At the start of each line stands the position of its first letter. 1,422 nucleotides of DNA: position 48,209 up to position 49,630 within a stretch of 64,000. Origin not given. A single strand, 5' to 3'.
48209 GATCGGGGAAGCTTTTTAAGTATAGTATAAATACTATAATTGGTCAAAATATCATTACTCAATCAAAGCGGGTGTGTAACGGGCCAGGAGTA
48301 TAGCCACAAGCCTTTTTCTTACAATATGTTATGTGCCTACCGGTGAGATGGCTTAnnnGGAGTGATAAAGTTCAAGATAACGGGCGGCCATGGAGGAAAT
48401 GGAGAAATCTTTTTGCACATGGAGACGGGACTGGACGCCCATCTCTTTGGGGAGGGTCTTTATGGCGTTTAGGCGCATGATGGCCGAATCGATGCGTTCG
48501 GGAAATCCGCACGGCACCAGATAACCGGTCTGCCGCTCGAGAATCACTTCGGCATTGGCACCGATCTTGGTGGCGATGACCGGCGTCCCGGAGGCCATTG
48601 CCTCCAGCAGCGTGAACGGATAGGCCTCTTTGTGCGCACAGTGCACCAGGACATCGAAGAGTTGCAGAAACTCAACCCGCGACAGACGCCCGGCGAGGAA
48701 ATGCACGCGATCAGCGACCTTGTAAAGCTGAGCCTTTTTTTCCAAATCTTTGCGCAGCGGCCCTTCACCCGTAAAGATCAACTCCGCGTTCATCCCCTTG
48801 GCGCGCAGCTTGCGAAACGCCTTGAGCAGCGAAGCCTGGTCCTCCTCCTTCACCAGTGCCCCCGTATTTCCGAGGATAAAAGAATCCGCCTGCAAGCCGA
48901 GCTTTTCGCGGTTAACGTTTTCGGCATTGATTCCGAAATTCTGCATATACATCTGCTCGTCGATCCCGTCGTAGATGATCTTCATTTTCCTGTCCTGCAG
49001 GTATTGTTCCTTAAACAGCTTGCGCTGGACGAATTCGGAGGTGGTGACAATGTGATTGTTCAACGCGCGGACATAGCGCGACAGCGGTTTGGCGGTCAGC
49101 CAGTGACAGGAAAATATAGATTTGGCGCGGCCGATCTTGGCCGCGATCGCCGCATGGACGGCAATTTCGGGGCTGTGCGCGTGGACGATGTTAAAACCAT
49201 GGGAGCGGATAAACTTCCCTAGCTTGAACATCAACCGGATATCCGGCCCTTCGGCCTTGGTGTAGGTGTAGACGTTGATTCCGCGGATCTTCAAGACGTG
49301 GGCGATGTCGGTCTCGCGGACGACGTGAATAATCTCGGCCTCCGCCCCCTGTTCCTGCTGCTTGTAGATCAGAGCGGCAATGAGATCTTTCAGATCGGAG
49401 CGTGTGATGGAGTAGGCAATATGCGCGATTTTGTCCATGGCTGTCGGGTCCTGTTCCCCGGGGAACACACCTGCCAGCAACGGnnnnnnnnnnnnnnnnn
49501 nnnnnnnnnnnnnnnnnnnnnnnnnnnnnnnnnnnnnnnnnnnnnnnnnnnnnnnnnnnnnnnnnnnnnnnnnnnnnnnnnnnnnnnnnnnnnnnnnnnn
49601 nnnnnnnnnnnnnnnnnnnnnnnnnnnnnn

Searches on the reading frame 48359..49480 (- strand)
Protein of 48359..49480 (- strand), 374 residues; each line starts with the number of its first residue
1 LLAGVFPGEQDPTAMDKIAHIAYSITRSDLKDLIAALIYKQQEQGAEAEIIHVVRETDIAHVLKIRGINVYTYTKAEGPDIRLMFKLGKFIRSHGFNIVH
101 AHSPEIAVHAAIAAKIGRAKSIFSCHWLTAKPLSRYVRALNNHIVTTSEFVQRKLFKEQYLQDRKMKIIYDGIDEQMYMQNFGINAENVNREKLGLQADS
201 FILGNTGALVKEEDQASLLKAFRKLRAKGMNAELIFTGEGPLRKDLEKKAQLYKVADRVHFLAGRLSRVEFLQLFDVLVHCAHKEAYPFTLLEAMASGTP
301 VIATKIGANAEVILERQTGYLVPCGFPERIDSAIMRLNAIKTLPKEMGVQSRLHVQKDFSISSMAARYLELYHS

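Call 36: search_protein_families(library=pfam, proteins=[window:48359-49480:-], max_evalue=0.00001)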
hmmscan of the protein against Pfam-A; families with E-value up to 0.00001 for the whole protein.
window:48359-49480:- (374 aa): 3 families
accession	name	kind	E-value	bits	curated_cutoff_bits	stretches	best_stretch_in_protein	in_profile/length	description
PF00534.26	Glycos_transf_1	-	7.4e-30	104.2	26.4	1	190-350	5-168/172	Glycosyl transferases group 1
PF13692.12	Glyco_trans_1_4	-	1.6e-24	87.2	27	1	202-337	3-139/142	Glycosyl transferases group 1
PF13439.12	Glyco_transf_4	-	3.1e-14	53.8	28.5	1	42-175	16-168/170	Glycosyltransferase Family 4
